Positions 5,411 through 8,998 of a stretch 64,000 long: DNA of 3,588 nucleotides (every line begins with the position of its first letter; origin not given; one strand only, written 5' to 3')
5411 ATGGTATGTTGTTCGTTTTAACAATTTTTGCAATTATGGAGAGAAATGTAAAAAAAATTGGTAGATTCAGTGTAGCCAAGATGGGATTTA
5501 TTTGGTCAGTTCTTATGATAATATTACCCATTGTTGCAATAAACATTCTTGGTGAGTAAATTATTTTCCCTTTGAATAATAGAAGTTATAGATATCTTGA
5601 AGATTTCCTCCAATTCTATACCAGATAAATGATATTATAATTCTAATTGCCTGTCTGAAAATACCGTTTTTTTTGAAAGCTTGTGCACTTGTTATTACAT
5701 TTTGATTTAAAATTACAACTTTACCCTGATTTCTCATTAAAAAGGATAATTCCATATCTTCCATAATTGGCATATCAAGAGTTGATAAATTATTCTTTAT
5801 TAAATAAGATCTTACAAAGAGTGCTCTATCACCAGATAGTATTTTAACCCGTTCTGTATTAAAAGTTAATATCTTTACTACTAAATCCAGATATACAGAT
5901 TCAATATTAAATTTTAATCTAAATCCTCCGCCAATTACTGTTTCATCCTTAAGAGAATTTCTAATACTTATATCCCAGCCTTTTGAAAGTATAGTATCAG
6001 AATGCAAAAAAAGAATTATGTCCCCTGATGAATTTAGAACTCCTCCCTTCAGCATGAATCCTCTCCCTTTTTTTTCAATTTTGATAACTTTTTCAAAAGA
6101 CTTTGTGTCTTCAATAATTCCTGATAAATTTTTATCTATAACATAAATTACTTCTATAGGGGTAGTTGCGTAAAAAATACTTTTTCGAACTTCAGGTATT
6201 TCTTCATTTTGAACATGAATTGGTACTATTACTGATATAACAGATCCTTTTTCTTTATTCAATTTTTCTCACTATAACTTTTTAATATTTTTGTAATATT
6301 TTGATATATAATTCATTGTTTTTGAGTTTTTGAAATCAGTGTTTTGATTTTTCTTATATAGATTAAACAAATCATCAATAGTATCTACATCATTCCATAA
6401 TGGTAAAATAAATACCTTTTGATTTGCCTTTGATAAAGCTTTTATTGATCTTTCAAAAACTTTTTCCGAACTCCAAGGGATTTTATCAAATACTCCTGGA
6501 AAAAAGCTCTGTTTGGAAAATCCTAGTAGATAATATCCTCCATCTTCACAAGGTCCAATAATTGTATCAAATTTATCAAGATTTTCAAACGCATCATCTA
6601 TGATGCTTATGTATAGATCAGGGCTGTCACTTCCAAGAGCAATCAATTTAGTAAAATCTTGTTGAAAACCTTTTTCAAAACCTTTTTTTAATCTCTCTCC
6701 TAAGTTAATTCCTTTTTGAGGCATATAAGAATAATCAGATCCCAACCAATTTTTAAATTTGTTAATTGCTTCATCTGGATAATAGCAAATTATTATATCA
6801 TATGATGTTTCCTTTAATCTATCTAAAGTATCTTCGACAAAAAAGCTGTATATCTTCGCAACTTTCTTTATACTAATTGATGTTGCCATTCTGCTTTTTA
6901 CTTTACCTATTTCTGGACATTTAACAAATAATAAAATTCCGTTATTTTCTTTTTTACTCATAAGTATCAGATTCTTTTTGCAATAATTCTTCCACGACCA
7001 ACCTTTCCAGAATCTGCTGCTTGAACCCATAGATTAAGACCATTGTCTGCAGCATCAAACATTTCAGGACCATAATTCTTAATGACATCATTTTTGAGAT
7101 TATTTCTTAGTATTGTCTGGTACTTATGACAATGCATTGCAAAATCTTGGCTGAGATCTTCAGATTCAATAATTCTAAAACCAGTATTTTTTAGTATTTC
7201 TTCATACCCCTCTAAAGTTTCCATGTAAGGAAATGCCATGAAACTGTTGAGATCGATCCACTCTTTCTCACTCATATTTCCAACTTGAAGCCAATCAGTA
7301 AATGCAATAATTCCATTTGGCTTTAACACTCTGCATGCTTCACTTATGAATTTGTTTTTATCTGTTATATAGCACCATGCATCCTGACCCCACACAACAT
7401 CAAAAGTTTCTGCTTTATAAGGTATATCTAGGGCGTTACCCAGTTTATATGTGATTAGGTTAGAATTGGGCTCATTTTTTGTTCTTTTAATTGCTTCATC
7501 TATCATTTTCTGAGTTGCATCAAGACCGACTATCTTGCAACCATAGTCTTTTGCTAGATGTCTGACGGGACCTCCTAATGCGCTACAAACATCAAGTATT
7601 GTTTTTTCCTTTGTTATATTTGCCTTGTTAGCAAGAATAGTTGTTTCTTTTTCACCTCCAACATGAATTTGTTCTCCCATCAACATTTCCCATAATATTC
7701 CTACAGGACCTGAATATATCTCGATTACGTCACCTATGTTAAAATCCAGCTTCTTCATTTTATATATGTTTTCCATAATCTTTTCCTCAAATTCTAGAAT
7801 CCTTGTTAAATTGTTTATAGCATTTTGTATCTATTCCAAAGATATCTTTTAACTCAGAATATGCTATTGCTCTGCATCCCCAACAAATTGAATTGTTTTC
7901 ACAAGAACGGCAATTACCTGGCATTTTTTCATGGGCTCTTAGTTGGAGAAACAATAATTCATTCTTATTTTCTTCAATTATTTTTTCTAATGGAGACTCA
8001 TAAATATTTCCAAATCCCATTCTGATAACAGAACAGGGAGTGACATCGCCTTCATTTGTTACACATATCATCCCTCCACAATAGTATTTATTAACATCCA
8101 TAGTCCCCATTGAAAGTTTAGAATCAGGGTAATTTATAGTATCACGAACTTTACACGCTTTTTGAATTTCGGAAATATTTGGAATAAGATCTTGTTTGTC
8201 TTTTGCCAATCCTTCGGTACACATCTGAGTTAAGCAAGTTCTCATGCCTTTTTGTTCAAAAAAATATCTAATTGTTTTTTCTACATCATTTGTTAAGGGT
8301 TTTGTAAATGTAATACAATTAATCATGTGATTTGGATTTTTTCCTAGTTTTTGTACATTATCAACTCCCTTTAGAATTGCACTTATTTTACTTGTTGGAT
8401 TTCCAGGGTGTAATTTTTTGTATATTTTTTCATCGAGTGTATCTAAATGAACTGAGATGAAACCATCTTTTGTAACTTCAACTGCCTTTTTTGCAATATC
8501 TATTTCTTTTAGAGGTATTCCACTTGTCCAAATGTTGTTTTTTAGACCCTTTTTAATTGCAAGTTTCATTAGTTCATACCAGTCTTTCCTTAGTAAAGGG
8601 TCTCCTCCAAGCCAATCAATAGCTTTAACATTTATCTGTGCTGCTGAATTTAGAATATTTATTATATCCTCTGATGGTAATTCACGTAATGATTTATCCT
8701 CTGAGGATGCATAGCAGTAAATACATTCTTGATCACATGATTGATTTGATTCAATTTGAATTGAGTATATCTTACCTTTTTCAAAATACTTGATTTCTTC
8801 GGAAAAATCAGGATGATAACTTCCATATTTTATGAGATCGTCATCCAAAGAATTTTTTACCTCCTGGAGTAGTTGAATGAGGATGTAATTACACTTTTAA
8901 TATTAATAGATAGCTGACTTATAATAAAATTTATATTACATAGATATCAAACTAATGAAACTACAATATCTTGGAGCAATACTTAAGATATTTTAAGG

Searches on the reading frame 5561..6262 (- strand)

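Call 80: search_protein_families(library=pfam, proteins=[window:5561-6262:-], max_evalue=0.0001)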
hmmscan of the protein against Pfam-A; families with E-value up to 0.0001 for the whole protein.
window:5561-6262:- (233 aa): 1 family
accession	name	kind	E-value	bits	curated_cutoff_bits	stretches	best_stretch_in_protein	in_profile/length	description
PF00535.33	Glycos_transf_2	-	1.1e-05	25.8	23.3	1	10-113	1-113/168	Glycosyl transferase family 2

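Call 81: search_protein_families(library=ncbifam, proteins=[window:5561-6262:-], max_evalue=0.00001)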
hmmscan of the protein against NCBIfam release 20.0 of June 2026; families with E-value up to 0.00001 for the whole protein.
window:5561-6262:- (233 aa): 1 family
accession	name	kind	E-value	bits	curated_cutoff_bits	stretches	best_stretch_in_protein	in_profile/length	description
TIGR04283.1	glyco_like_mftF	equivalog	8.2e-37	126.9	182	1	9-228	1-221/221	TIGR04283 family arsenosugar biosynthesis glycosyltransferase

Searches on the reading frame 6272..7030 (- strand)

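Call 80: search_protein_families(library=pfam, proteins=[window:6272-7030:-], max_evalue=0.0001)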
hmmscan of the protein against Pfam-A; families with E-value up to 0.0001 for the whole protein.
window:6272-7030:- (252 aa): 2 families
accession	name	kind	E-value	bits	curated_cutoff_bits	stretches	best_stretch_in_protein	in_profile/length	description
PF09837.15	DUF2064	-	2.3e-28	98.9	25.8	1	72-188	6-120/120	Uncharacterized protein conserved in bacteria (DUF2064)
PF01983.22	CofC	-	4.2e-05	23.3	22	1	41-176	10-138/217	Guanylyl transferase CofC like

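Call 81: search_protein_families(library=ncbifam, proteins=[window:6272-7030:-], max_evalue=0.00001)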
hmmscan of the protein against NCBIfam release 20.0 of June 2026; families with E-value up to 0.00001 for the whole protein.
window:6272-7030:- (252 aa): 2 families
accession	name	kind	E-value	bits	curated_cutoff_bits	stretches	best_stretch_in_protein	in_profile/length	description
TIGR04282.1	glyco_like_cofC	hypoth_equivalog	5.6e-53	179.5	134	1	32-221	1-189/189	TIGR04282 family arsenosugar biosynthesis glycosyltransferase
TIGR03552.1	F420_cofC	equivalog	1.1e-08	35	105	1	41-230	9-193/196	2-phospho-L-lactate guanylyltransferase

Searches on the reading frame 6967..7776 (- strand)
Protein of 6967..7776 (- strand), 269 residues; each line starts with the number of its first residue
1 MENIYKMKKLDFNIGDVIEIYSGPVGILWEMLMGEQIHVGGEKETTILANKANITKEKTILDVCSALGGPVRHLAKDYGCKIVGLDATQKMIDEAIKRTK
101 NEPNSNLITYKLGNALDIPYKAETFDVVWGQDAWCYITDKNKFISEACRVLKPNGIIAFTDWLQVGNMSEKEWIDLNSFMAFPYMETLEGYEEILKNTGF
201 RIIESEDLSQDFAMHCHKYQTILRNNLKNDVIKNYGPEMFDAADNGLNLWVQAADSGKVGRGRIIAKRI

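Call 81: search_protein_families(library=ncbifam, proteins=[window:6967-7776:-], max_evalue=0.00001)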
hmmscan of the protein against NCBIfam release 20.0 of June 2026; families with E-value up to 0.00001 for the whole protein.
window:6967-7776:- (269 aa): 24 families
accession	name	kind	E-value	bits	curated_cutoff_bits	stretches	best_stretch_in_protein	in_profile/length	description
NF041675.1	sarc_dimgly_tmase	equivalog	2.9e-29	102.9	550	1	49-262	59-271/278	sarcosine/dimethylglycine N-methyltransferase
NF045667.1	MTase_DVU1556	equivalog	2.5e-21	76.1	155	1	37-214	3-174/213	DVU_1556 family methyltransferase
TIGR01934.1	MenG_MenH_UbiE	subfamily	6e-17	61.7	158.35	1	49-184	32-166/223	ubiquinone/menaquinone biosynthesis methyltransferase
NF040539.1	AST_met_ArsM_2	exception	1.2e-16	61.4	240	1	54-224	54-226/262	putative arsinothricin biosynthesis methyltransferase ArsM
NF008823.0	PRK11873.1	subfamily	1.7e-13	50.7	263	1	52-210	73-233/272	arsenite methyltransferase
NF041537.1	ArsM_AhpD_UU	exception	1.8e-13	50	510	1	53-201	73-223/345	arsenite methyltransferase/AhpD domain selenoprotein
NF001244.0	PRK00216.1-5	equivalog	5.6e-13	48.7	216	1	50-164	42-158/236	bifunctional demethylmenaquinone methyltransferase/2-methoxy-6-polyprenyl-1,4-benzoquinol methylase UbiE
NF047649.1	MTase_UXPK_star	exception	3.3e-11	42.7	460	1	78-170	101-192/283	methyltransferase/UXPK-star double selenoprotein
TIGR02752.1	MenG_heptapren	equivalog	4.9e-11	42.6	419.85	1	50-160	39-150/231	demethylmenaquinone methyltransferase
NF041536.1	ArsM_DUF2284_UU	exception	1.1e-10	40.5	575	1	54-180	74-201/459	arsenite methyltransferase/DUF2284 domain selenoprotein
NF001243.0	PRK00216.1-4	equivalog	2.2e-10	40.3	235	1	50-158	41-150/237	demethylmenaquinone methyltransferase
NF052510.1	methyltran_MpqE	exception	3.4e-10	39.7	335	1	49-187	39-179/234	methyl-plastoquinone biosynthesis methyltransferase MpqE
NF007610.0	PRK10258.1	equivalog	3.4e-10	39.7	342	1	53-164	39-143/251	malonyl-ACP O-methyltransferase BioC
NF045825.1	FAmtase_mtf2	equivalog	6e-10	38.8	400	1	50-172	53-171/248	fatty-acid O-methyltransferase Mtf2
NF045823.1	PthPhpthDimycoMt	equivalog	7.7e-10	38.4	300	1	56-172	66-179/256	phthiotriol/phenolphthiotriol dimycocerosates methyltransferase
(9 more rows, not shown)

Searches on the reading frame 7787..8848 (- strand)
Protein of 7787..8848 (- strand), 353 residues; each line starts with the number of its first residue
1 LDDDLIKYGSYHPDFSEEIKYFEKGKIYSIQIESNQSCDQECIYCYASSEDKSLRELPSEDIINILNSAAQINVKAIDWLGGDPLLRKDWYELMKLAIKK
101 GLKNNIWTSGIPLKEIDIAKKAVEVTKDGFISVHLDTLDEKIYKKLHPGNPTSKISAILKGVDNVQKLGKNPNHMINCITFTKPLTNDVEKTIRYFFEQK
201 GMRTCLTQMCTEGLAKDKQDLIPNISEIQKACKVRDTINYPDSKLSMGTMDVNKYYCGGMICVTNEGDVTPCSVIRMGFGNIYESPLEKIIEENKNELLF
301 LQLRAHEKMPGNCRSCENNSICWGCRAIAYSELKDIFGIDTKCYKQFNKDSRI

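Call 80: search_protein_families(library=pfam, proteins=[window:7787-8848:-], max_evalue=0.0001)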
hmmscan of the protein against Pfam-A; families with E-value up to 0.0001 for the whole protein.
window:7787-8848:- (353 aa): 2 families
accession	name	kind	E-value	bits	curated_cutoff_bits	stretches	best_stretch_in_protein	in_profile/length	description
PF04055.27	Radical_SAM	-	3.1e-17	63.7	29.5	1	36-195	5-165/166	Radical SAM superfamily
PF13186.11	SPASM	-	7.3e-07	29.8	21.5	1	260-317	7-67/67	Iron-sulfur cluster-binding domain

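Call 81: search_protein_families(library=ncbifam, proteins=[window:7787-8848:-], max_evalue=0.00001)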
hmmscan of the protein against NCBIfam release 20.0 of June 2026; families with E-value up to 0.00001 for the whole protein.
window:7787-8848:- (353 aa): 35 families (the best 25 are shown)
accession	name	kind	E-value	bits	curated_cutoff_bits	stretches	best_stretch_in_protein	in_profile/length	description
TIGR04055.1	rSAM_NirJ2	equivalog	1.1e-24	87.6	500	2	35-169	7-137/326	putative heme d1 biosynthesis radical SAM protein NirJ2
TIGR04545.1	rSAM_ahbD_hemeb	equivalog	1.4e-24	87.2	500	2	258-337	251-329/339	heme b synthase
TIGR04053.2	TIGR04053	equivalog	1.8e-24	86.7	395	2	216-344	242-363/366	TIGR04053 family radical SAM/SPASM domain-containing protein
TIGR04546.1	rSAM_ahbC_deAc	equivalog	3.2e-22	78.9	650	2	4-171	15-178/390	12,18-didecarboxysiroheme deacetylase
TIGR04054.1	rSAM_NirJ1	equivalog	1.2e-20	73.5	650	1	30-211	38-212/387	putative heme d1 biosynthesis radical SAM protein NirJ1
TIGR04347.1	pseudo_SAM_Halo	equivalog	3.2e-20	72.7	525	2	33-209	43-212/390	TIGR04347 family pseudo-SAM/SPASM protein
NF001199.0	PRK00164.2-1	equivalog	7.7e-20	71.2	231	1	26-210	10-189/308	GTP 3',8-cyclase MoaA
TIGR02109.1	PQQ_syn_pqqE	equivalog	8e-20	71.1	381.35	1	31-345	10-332/358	pyrroloquinoline quinone biosynthesis protein PqqE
TIGR02668.1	moaA_archaeal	equivalog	9.7e-20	70.7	325.25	1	26-232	8-210/303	GTP 3',8-cyclase MoaA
NF045574.1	sacti_mat_StsB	exception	1.3e-19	70.4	625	1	34-336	102-406/466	StsB family radical SAM/SPASM domain sactipeptide maturase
TIGR04051.1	rSAM_NirJ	equivalog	1.1e-17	64.1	515.45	1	37-140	11-113/354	heme d1 biosynthesis radical SAM protein NirJ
TIGR04303.1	GeoRSP_rSAM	equivalog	6.8e-17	62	400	1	31-344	8-325/325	GeoRSP system radical SAM/SPASM protein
NF050035.1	rSAM_WgK_link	exception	8.4e-15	54.6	650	1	30-221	11-196/367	radical SAM/SPASM peptide maturase WgkB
TIGR04340.1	rSAM_ACGX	hypoth_equivalog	1.4e-14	54.1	400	2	27-114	2-96/341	radical SAM/SPASM domain protein, ACGX system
TIGR03913.1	rad_SAM_trio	equivalog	2.4e-14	52.6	591.75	1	33-138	24-127/477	GDL motif peptide-associated radical SAM/SPASM maturase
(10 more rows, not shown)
